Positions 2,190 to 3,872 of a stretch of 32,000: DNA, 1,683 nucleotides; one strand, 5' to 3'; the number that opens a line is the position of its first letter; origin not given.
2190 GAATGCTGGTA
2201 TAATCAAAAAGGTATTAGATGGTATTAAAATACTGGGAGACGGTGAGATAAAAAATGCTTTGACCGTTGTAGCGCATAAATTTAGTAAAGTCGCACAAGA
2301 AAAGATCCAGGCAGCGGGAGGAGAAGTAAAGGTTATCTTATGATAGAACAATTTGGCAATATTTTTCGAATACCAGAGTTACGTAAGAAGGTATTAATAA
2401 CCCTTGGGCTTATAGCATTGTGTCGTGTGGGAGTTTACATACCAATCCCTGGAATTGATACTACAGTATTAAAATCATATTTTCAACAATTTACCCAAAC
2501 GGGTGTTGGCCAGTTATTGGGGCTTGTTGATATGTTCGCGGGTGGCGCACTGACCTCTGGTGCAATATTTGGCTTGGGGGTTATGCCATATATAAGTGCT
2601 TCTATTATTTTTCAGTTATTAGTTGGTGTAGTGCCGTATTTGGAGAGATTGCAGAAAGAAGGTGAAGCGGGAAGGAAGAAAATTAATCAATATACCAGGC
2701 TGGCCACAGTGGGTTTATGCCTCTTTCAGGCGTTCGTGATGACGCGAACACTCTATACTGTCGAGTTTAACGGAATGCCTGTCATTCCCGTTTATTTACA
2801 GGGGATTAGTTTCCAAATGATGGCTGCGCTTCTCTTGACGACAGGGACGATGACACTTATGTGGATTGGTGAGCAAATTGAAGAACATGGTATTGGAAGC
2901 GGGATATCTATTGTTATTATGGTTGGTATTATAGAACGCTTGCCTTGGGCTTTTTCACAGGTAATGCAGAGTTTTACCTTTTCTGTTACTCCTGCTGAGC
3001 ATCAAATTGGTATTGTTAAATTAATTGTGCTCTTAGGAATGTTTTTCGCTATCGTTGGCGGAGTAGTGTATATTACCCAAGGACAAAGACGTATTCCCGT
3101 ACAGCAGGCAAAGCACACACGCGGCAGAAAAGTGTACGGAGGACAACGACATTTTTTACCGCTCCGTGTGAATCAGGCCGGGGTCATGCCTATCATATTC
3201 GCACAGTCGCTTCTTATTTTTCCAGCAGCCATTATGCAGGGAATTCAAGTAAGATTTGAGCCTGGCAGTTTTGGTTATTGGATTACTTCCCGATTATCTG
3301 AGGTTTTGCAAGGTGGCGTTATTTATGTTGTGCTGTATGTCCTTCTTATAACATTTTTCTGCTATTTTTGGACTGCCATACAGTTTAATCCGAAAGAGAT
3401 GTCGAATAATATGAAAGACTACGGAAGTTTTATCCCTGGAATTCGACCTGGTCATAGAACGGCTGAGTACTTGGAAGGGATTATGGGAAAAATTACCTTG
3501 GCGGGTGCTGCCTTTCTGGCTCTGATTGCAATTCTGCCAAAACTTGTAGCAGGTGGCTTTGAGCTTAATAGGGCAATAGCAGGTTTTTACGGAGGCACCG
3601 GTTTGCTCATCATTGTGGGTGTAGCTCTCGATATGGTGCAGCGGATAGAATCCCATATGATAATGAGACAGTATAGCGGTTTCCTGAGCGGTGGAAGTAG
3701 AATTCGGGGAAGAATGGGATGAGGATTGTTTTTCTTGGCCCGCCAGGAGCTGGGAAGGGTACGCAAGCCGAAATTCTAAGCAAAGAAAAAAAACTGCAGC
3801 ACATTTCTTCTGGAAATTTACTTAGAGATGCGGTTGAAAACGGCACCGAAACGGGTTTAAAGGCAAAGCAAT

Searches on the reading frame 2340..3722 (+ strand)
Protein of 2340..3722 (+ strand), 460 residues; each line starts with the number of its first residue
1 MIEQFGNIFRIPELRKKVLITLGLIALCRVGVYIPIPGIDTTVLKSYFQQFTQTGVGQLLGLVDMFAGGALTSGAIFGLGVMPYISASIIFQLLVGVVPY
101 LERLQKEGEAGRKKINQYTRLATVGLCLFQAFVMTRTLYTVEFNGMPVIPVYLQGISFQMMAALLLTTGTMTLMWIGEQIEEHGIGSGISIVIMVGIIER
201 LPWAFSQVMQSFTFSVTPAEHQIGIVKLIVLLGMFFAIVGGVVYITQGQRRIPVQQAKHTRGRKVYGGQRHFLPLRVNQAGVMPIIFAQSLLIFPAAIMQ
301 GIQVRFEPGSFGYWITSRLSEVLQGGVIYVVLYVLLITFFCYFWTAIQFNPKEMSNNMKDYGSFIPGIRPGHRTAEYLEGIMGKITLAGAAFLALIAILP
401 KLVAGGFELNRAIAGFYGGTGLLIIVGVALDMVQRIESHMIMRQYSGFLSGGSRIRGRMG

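Call 33: find_encoding_contigs(protein=window:2340-3722:+, flank=10000, max_places=6)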
Protein window:2340-3722:+ (460 aa): 23 contigs read that carry it; 6 places shown.
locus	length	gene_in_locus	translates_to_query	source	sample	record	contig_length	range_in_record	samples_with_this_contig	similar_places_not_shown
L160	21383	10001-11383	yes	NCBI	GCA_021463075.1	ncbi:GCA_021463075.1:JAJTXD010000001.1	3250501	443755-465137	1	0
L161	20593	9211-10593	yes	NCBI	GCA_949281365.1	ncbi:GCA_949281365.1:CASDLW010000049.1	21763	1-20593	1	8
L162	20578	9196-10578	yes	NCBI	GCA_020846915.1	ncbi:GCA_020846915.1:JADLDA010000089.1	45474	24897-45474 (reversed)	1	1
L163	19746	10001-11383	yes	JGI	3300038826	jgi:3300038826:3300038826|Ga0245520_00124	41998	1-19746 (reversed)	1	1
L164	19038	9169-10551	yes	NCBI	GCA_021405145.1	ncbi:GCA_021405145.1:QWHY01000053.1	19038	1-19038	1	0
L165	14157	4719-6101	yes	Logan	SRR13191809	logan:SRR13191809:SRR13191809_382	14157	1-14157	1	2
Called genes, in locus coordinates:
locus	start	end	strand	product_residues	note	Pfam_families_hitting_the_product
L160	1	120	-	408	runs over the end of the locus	PF03264:Cytochrom_NNT, PF14522:Cytochrome_C7 (faint), PF14537:Cytochrom_c3_2 (faint), PF22113:Mtrc-MtrF_II-IV_dom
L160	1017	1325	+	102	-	PF00338:Ribosomal_S10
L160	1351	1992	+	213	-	PF00297:Ribosomal_L3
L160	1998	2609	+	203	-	PF00573:Ribosomal_L4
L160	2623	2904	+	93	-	PF00276:Ribosomal_L23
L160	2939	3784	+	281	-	PF00181:Ribosomal_L2_N, PF03947:Ribosomal_L2_C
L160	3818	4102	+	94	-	PF00203:Ribosomal_S19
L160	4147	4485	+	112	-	PF00237:Ribosomal_L22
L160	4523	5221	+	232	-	PF07650:KH_2, PF00189:Ribosomal_S3_C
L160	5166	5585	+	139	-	PF00252:Ribosomal_L16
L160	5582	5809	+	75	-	PF00831:Ribosomal_L29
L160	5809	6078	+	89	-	PF00366:Ribosomal_S17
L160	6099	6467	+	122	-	PF00238:Ribosomal_L14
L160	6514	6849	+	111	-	PF17136:ribosomal_L24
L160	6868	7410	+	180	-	PF00281:Ribosomal_L5, PF00673:Ribosomal_L5_C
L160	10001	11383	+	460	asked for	PF00344:SecY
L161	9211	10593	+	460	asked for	PF00344:SecY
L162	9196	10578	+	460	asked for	PF00344:SecY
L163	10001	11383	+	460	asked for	PF00344:SecY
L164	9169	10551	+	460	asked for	PF00344:SecY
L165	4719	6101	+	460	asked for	PF00344:SecY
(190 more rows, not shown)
